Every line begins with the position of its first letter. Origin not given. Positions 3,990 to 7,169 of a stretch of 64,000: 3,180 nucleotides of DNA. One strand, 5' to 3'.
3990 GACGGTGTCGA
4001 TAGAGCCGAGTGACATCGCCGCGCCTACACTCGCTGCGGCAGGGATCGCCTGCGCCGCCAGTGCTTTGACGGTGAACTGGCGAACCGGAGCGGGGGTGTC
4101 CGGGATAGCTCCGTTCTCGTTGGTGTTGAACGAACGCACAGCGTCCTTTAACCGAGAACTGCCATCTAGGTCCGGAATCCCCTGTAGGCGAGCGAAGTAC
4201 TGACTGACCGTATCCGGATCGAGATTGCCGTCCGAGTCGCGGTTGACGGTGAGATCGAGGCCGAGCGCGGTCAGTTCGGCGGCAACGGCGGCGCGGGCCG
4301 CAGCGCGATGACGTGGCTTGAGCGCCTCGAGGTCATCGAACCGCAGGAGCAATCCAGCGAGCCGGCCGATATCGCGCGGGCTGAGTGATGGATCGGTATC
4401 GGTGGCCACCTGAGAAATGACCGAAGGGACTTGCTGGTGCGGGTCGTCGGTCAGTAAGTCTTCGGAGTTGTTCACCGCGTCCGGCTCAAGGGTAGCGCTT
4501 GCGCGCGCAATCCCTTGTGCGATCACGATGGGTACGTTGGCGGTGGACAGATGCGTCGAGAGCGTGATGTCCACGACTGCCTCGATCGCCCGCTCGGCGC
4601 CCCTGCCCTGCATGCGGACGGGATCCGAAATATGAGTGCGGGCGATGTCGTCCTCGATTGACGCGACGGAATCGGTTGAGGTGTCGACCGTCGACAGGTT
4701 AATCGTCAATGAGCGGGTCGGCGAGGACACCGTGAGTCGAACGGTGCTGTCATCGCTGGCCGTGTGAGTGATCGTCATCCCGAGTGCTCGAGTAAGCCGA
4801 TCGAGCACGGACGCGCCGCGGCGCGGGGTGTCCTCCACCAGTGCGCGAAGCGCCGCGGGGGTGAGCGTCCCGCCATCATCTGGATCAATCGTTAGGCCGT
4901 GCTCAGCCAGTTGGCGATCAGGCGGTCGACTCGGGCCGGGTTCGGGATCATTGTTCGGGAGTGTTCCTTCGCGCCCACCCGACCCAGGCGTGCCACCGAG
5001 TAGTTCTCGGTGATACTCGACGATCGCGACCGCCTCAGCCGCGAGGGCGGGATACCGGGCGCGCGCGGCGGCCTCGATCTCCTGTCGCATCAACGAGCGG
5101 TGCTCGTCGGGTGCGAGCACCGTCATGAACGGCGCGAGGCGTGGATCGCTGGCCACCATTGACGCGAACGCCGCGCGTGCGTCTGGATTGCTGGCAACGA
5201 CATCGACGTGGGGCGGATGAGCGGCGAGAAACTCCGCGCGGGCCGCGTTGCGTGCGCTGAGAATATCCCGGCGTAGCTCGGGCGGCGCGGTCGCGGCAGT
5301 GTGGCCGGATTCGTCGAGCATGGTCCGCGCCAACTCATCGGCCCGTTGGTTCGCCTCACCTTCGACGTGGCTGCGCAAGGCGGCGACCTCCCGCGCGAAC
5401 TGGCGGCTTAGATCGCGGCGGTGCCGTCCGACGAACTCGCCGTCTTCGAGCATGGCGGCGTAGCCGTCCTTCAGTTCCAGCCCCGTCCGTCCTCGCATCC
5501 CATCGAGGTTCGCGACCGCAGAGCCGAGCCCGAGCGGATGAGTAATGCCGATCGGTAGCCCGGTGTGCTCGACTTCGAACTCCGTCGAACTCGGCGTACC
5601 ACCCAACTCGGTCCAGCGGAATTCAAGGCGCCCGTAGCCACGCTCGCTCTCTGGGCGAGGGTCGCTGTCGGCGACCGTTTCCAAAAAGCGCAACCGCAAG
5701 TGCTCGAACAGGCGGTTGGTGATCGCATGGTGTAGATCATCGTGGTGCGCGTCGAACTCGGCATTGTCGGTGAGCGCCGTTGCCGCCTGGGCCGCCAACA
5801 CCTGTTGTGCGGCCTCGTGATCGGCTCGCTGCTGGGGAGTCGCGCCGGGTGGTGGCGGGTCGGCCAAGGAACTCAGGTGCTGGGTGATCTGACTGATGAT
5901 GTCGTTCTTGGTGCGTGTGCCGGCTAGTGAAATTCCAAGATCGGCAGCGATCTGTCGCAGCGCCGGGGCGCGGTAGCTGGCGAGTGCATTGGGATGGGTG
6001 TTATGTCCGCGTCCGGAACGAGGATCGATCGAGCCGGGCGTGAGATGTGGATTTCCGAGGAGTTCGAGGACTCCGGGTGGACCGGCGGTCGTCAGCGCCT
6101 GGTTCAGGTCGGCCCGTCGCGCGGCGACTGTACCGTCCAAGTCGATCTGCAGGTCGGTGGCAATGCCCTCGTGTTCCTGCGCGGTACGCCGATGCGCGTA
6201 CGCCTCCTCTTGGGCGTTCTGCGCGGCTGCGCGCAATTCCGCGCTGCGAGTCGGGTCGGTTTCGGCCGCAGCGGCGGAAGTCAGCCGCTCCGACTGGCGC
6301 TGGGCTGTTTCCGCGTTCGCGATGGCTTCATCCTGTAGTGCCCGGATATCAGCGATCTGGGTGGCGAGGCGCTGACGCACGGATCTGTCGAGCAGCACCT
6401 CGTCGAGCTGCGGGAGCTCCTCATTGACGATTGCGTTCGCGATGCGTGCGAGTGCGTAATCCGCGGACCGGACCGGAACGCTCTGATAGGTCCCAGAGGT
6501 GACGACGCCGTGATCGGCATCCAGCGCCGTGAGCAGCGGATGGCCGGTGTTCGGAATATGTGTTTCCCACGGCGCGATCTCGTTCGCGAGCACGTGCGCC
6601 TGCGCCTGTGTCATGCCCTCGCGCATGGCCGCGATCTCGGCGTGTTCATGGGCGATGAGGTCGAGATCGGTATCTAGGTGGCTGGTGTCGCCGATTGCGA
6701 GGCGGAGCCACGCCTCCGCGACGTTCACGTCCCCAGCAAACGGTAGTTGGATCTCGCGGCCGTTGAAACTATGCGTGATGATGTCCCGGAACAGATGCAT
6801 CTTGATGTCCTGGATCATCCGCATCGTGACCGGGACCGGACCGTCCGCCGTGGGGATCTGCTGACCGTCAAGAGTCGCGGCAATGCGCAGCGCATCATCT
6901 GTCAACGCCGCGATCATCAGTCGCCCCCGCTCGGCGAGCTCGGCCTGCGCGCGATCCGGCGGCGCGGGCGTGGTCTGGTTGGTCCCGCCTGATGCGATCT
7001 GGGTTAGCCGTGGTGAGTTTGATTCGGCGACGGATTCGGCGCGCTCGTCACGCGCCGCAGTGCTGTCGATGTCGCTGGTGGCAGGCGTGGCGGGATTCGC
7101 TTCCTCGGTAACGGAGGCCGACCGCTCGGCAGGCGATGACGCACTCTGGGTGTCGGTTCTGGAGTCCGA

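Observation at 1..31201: Locus-level view: complete ESX system with an ESX-1-like accessory set but a non-canonical layout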

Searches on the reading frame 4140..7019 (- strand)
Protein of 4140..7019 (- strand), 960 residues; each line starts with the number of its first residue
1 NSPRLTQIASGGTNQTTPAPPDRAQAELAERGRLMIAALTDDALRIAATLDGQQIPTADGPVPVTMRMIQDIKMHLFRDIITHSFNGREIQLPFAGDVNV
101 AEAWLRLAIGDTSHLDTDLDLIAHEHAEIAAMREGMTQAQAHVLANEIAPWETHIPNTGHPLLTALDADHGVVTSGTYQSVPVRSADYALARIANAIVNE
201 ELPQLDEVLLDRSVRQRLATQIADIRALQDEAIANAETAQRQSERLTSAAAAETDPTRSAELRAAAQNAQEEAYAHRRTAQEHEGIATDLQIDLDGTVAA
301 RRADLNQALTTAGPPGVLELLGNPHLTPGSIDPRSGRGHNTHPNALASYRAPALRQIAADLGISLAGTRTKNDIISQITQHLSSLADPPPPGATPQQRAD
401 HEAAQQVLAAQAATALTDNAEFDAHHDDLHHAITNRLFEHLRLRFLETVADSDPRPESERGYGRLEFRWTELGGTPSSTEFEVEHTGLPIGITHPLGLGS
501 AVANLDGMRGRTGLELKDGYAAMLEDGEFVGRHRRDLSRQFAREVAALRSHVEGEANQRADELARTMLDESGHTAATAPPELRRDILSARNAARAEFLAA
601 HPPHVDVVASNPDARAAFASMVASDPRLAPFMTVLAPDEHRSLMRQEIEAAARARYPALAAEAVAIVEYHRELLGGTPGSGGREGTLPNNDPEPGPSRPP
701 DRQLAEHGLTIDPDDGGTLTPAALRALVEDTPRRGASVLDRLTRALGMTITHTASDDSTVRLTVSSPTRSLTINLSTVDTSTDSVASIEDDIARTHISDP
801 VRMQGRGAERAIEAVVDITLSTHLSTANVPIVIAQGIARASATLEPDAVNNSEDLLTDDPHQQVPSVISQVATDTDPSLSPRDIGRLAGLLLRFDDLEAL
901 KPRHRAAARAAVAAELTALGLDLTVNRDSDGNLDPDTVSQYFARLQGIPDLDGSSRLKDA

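Call 83: predict_structure(protein=window:4140-7019:-)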
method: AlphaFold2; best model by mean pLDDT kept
length: 960 residues; sequences in the alignment: 1
mean_pLDDT: 46.1   pTM: 0.27
mean pLDDT of the five models: 46.1, 43.9, 39.8, 38.1, 37.9
residues with pLDDT >= 90: 52; 70-90: 55; 50-70: 158; < 50: 695
segments of 3 or more residues with pLDDT < 50: 1-6, 9-26, 71-96, 98-101, 103-105, 107-120, 126-210, 308-354, 369-372, 417-549, 602-614, 624-640, 655-691, 693-960
pLDDT, mean of each block of 10 residues (from residue 1): 46 40 48 53 53 55 53 46 37 40 45 44 46 35 32 30 29 26 32 41 45 60 85 94 96 93 94 94 84 63 49 39 30 32 33 51 53 57 57 63 56 49 42 39 36 35 35 33 32 32 35 36 36 41 46 68 86 84 78 61 43 51 46 42 57 45 38 33 30 35 38 36 39 41 43 41 39 36 33 30 28 24 26 31 32 33 33 36 43 41 43 43 37 41 36 35
secondary structure, 60 per line:
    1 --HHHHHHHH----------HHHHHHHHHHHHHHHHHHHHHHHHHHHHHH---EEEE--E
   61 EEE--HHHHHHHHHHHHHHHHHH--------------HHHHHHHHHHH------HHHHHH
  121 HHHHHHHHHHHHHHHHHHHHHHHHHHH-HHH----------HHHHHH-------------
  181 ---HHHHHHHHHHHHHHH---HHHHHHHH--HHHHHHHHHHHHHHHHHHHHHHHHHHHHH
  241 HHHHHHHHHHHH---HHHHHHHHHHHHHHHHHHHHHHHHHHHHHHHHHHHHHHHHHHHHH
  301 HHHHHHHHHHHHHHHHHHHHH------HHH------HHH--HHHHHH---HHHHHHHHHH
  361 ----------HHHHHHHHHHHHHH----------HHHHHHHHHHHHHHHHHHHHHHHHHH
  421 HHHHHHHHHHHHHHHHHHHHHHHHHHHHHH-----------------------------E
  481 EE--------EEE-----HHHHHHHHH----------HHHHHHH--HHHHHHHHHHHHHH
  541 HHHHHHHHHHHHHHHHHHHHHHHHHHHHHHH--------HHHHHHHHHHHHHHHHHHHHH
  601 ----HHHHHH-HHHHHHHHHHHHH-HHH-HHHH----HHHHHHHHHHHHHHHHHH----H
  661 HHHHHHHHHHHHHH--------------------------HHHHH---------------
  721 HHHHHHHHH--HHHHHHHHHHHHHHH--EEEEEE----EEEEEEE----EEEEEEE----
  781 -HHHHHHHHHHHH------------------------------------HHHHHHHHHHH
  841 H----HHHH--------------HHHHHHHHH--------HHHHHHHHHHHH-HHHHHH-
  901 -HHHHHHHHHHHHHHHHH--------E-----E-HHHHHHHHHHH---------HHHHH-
elements in order (helices of 4 or more, strands of 3 or more residues): H3-10 H21-50 E54-57 E60-63 H66-83 H98-108 H115-147 H162-167 H184-198 H202-209 H212-252 H256-321 H342-347 H351-360 H371-384 H395-450 E480-482 E491-493 H499-507 H518-524 H527-571 H580-600 H605-610 H612-624 H630-633 H638-655 H660-674 H701-705 H721-729 H732-746 E749-754 E759-765 E770-776 H782-793 H830-841 H846-849 H864-872 H881-892 H894-899 H902-918 H935-945 H955-959
